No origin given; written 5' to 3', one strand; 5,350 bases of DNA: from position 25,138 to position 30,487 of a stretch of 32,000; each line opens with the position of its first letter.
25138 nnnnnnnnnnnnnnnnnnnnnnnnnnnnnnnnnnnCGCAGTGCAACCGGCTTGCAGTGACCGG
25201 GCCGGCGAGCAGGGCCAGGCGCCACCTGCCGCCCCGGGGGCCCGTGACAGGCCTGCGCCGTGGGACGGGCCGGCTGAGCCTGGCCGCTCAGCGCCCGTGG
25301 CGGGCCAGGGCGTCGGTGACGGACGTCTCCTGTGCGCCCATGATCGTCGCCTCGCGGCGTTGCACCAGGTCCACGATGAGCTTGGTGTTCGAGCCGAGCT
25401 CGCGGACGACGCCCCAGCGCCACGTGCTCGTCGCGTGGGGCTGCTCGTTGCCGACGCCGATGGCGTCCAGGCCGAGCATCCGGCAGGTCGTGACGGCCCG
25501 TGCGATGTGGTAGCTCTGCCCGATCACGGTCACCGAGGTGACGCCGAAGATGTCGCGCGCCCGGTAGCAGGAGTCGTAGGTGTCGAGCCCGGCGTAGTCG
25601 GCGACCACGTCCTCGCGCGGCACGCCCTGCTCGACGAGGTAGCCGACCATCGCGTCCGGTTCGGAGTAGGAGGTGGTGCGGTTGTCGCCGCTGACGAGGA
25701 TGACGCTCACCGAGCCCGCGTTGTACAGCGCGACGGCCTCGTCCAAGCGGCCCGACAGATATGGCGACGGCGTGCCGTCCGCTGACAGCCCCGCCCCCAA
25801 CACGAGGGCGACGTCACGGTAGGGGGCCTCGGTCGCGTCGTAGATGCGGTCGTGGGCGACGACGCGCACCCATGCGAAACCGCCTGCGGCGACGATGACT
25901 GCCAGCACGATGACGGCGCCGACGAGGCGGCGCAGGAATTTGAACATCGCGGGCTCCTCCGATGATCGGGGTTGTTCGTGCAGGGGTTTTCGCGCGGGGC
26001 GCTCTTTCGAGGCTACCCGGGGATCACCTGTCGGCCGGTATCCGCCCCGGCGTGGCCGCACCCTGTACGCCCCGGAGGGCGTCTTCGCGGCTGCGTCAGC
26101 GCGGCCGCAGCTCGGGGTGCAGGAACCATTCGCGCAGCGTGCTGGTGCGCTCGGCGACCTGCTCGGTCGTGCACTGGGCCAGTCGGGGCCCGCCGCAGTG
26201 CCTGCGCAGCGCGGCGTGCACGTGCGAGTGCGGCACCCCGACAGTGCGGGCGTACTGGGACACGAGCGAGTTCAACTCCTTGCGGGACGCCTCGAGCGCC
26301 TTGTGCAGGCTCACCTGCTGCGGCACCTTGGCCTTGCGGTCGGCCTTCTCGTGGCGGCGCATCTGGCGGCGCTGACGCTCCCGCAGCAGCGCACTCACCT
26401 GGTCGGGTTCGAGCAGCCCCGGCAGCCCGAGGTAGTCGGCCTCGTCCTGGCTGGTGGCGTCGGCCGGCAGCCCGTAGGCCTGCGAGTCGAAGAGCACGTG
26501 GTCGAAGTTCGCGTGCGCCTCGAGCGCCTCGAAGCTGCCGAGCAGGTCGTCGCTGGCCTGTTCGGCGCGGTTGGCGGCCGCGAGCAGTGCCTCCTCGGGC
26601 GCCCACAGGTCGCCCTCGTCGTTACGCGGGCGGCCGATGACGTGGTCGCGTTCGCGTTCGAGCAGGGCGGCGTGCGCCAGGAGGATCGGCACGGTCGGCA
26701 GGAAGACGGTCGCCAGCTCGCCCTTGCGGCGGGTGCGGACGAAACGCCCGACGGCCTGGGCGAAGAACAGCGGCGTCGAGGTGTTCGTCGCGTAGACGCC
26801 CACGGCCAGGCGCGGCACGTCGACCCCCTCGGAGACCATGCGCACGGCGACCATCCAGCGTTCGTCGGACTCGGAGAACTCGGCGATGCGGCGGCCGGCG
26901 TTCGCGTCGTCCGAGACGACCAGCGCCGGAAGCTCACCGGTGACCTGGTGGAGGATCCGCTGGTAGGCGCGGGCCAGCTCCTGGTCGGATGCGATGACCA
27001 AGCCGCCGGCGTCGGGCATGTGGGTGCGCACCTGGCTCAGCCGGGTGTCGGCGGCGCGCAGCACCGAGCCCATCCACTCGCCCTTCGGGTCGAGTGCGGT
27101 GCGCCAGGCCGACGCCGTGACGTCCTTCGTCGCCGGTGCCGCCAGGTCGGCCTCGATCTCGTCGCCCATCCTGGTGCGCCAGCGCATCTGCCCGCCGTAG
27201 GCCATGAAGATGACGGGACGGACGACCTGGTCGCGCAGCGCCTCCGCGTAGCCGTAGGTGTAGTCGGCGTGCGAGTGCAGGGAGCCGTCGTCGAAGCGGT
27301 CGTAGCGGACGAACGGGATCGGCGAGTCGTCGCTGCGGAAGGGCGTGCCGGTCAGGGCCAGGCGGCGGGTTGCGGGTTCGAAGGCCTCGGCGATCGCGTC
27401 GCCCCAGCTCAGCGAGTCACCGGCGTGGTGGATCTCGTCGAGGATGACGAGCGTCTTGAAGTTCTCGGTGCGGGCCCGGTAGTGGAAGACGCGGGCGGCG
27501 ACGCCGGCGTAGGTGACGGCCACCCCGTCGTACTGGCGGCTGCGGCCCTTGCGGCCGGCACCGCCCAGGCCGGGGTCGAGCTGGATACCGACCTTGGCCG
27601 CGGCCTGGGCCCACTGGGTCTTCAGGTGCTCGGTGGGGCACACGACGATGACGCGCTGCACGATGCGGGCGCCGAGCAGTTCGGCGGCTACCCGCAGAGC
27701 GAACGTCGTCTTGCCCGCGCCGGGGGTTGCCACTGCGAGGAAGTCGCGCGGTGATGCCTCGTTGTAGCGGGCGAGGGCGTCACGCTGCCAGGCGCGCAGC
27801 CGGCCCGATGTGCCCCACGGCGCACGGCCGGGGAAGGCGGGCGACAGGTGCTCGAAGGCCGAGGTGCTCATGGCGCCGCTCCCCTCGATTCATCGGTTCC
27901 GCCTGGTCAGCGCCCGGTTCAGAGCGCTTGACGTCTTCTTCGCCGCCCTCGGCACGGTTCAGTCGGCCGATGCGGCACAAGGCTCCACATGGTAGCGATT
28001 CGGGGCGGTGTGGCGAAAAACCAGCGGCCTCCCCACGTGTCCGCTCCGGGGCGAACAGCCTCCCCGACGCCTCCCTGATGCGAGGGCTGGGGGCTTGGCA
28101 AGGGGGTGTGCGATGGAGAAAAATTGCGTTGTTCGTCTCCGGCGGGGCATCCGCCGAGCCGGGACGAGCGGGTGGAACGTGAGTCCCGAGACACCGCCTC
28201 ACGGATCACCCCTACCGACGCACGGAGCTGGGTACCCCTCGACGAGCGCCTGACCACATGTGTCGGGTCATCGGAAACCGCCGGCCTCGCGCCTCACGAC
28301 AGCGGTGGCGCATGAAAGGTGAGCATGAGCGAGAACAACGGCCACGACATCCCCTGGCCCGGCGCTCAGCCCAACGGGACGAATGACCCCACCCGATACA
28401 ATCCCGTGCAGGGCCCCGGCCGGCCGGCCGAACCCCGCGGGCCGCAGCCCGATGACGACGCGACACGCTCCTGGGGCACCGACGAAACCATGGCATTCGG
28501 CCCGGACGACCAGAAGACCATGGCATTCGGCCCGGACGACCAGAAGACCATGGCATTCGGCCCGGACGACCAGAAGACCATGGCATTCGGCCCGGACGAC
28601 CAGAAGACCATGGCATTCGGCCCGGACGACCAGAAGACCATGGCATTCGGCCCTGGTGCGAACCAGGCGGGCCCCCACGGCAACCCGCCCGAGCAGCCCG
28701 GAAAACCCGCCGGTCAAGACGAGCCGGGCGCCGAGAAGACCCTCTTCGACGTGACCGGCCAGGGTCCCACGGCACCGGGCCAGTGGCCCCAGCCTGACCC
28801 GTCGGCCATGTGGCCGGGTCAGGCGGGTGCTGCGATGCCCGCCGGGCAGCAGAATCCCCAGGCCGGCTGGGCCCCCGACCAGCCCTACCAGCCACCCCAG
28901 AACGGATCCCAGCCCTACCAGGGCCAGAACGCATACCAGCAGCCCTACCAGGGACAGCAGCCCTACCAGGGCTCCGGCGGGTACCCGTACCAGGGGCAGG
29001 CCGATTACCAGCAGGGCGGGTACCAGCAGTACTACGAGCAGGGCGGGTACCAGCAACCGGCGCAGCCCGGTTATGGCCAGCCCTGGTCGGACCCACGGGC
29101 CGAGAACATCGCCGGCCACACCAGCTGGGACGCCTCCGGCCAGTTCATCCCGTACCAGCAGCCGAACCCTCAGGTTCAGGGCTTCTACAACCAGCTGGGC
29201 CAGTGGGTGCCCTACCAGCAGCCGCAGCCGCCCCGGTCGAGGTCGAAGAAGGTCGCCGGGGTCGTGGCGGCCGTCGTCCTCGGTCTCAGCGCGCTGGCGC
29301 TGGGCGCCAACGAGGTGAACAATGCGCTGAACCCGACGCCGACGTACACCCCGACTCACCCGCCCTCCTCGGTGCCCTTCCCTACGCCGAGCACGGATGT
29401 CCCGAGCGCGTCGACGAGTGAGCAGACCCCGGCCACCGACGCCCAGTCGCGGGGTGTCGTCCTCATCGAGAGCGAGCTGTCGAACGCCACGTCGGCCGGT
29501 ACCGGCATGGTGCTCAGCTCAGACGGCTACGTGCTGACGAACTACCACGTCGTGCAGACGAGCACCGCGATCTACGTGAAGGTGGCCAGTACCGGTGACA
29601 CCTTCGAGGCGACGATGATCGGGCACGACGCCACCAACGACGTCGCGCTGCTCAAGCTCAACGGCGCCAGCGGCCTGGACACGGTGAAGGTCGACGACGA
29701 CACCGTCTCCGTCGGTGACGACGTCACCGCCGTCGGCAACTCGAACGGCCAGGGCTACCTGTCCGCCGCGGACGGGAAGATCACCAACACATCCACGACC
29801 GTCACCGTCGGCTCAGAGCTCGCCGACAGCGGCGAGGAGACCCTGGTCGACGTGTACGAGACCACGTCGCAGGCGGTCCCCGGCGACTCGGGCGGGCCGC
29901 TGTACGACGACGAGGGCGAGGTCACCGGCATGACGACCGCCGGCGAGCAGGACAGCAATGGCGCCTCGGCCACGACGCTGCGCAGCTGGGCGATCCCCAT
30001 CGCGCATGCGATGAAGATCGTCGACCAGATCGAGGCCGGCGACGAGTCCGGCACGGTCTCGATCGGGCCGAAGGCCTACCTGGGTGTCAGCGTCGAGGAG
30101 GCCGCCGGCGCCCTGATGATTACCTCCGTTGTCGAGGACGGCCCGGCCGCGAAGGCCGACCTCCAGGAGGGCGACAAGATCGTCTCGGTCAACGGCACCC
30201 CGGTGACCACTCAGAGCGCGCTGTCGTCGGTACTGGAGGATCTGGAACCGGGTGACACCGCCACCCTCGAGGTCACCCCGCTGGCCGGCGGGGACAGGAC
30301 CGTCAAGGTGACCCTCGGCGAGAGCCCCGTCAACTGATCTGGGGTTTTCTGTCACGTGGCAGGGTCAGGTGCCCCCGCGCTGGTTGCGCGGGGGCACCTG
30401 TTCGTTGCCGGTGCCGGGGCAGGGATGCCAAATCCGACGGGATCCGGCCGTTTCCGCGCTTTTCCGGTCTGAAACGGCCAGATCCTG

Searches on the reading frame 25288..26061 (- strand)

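Call 9: search_protein_families(library=pfam, proteins=[window:25288-26061:-])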
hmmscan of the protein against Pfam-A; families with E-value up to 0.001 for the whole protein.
window:25288-26061:- (257 aa): 1 family
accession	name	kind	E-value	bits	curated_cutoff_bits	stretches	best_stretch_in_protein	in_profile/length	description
PF02698.23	DUF218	-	7.6e-23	81.3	27.6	1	83-201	1-106/133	DUF218 domain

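Call 57: search_protein_families(library=padloc, proteins=[window:25288-26061:-], max_evalue=0.01)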
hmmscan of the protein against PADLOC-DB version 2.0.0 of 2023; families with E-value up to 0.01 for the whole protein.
window:25288-26061:- (257 aa): 0 families

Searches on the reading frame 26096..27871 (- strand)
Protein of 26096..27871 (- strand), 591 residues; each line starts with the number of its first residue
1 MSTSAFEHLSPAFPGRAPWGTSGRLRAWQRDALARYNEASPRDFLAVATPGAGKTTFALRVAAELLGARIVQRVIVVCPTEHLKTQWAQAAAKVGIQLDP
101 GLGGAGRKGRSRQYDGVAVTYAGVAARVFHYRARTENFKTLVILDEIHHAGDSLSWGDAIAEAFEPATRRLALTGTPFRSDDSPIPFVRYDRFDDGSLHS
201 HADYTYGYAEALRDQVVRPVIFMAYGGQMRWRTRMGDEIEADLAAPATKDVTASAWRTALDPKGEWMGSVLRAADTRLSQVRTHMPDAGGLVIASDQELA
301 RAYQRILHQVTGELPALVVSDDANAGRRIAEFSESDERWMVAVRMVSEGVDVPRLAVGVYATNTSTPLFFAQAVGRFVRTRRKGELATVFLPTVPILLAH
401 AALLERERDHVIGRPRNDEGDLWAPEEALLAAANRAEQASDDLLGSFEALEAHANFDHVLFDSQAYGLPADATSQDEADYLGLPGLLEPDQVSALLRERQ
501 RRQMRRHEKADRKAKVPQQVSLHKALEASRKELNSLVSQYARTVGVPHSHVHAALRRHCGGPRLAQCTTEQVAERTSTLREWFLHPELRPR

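Call 9: search_protein_families(library=pfam, proteins=[window:26096-27871:-])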
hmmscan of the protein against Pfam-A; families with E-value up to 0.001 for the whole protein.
window:26096-27871:- (591 aa): 3 families
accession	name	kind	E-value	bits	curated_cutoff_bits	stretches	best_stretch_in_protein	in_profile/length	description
PF04851.21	ResIII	-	8.9e-18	65.2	22.5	1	24-179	3-164/164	Type III restriction enzyme, res subunit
PF00270.35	DEAD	-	6.3e-12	46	26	1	29-178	4-161/167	DEAD/DEAH box helicase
PF18766.7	SWI2_SNF2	-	1.7e-05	25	26.7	1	49-230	26-198/221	SWI2/SNF2 ATPase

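Call 19: search_protein_families(library=padloc, proteins=[window:26096-27871:-], max_evalue=0.001)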
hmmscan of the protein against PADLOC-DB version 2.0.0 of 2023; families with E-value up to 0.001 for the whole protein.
window:26096-27871:- (591 aa): 15 families
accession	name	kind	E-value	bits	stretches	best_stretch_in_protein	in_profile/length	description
PDLC02707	PbeA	-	6.2e-24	82.6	2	24-182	252-418/672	PbeA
PDLC02704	PbeA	-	7.4e-21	72.3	2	19-182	251-423/682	PbeA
PDLC02706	PbeA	-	4.4e-16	56.6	2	296-390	574-669/722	PbeA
PDLC02705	PbeA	-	8.8e-08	28.8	0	119-187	354-421/691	PbeA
PDLC02703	PbeA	-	1.9e-06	24.8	0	29-182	251-409/626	PbeA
PDLC01252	Cas3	-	6.8e-06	23.7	0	47-84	5-42/324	CAS-I; effector_G3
PDLC04987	PDC-S28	-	8.8e-06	22.3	1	29-97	41-109/846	-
PDLC00938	Cas3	-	1.5e-05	22.4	0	47-83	5-41/358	CRISPR-associated helicase Cas3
PDLC04986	PDC-S28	-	2.6e-05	20.7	1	23-98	33-108/831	-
PDLC03597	REase_MTase_IIG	-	7.3e-05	18.4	1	330-408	545-625/1646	Type IIG restriction enzyme-methyltransferase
PDLC01763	Cas3b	-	0.00019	18.3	1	27-89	248-311/762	-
PDLC03924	MkoC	-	0.0002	17.5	1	25-73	249-298/1136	-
PDLC01439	typeIV_DinG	-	0.00035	17.3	0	291-353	411-470/575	CAS-IV-A; associated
PDLC03047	REase_I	-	0.00046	16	0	41-218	363-526/1107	Type I restriction enzyme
PDLC04140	mad8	-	0.00095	16.8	0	45-89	31-76/314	mads_8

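Call 45: find_encoding_contigs(protein=window:26096-27871:-, flank=10000, max_places=5)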
Protein window:26096-27871:- (591 aa): 11 contigs read that carry it; 5 places shown.
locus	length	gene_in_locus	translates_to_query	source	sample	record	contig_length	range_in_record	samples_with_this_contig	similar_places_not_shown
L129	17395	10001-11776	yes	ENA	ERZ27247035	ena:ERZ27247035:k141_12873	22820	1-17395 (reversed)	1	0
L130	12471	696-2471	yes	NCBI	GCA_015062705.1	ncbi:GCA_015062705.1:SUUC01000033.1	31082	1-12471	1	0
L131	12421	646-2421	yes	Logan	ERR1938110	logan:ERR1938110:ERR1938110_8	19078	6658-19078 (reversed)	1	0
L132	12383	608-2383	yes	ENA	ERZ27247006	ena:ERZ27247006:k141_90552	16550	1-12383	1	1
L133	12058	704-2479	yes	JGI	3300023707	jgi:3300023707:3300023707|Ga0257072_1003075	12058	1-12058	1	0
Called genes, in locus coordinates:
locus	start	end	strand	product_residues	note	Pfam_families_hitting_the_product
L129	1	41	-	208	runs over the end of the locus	-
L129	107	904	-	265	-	-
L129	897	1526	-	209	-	PF04542:Sigma70_r2, PF08281:Sigma70_r4_2, PF04545:Sigma70_r4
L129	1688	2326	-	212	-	-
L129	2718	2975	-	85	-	-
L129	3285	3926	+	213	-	PF00117:GATase, PF07722:Peptidase_C26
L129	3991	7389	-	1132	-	PF26300:PEPCK_PPi_lobe_2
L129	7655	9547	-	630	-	PF00089:Trypsin, PF13365:Trypsin_2, PF00595:PDZ, PF13180:PDZ_2, PF17820:PDZ_6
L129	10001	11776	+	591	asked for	PF00270:DEAD, PF04851:ResIII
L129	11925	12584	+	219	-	PF02698:DUF218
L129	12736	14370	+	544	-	PF03485:Arg_tRNA_synt_N, PF00750:tRNA-synt_1d, PF05746:DALR_1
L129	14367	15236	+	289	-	PF02540:NAD_synthase (faint)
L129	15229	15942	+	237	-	PF00731:AIRC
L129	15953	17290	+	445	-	PF01969:Ni_insertion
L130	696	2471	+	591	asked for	PF00270:DEAD, PF04851:ResIII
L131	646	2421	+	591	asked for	PF00270:DEAD, PF04851:ResIII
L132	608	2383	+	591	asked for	PF00270:DEAD, PF04851:ResIII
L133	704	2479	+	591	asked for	PF00270:DEAD, PF04851:ResIII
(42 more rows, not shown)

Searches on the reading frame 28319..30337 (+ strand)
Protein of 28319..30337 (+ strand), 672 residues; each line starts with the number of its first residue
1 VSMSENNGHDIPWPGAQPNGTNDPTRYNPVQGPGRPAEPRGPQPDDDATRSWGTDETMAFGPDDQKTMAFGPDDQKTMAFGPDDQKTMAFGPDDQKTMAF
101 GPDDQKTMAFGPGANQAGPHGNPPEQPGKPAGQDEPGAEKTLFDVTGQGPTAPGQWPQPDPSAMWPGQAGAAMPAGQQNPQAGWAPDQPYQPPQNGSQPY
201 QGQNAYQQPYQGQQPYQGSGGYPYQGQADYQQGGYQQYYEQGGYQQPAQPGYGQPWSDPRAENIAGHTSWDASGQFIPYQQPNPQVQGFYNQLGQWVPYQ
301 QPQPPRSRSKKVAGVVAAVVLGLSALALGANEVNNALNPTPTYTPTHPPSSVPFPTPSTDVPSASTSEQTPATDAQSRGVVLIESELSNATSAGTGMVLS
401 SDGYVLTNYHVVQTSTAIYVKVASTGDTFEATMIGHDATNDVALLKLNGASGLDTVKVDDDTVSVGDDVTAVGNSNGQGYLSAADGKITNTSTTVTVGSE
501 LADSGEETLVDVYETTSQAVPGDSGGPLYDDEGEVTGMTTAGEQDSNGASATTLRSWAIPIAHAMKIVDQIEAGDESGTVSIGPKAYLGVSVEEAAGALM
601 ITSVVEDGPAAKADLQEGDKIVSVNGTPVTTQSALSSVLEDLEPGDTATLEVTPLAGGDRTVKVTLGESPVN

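Call 9: search_protein_families(library=pfam, proteins=[window:28319-30337:+])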
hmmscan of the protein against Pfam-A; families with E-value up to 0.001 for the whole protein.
window:28319-30337:+ (672 aa): 5 families
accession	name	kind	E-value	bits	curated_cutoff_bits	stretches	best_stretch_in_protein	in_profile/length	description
PF13365.12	Trypsin_2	-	4.4e-25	89.5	27.6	1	394-538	1-144/144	Trypsin-like peptidase domain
PF13180.12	PDZ_2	-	2e-14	54.1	27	1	587-653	2-68/80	PDZ domain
PF00089.32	Trypsin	-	3.6e-13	50.3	20.6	1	391-548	24-204/220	Trypsin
PF00595.29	PDZ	-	7.1e-11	42.8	23.2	1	585-652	9-80/81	PDZ domain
PF17820.7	PDZ_6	-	8.4e-11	41.9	27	1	601-650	2-50/54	PDZ domain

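Call 13: find_encoding_contigs(protein=window:28319-30337:+, flank=10000, max_places=6)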
Protein window:28319-30337:+ (672 aa): no gene with exactly this product is on record in the collection.
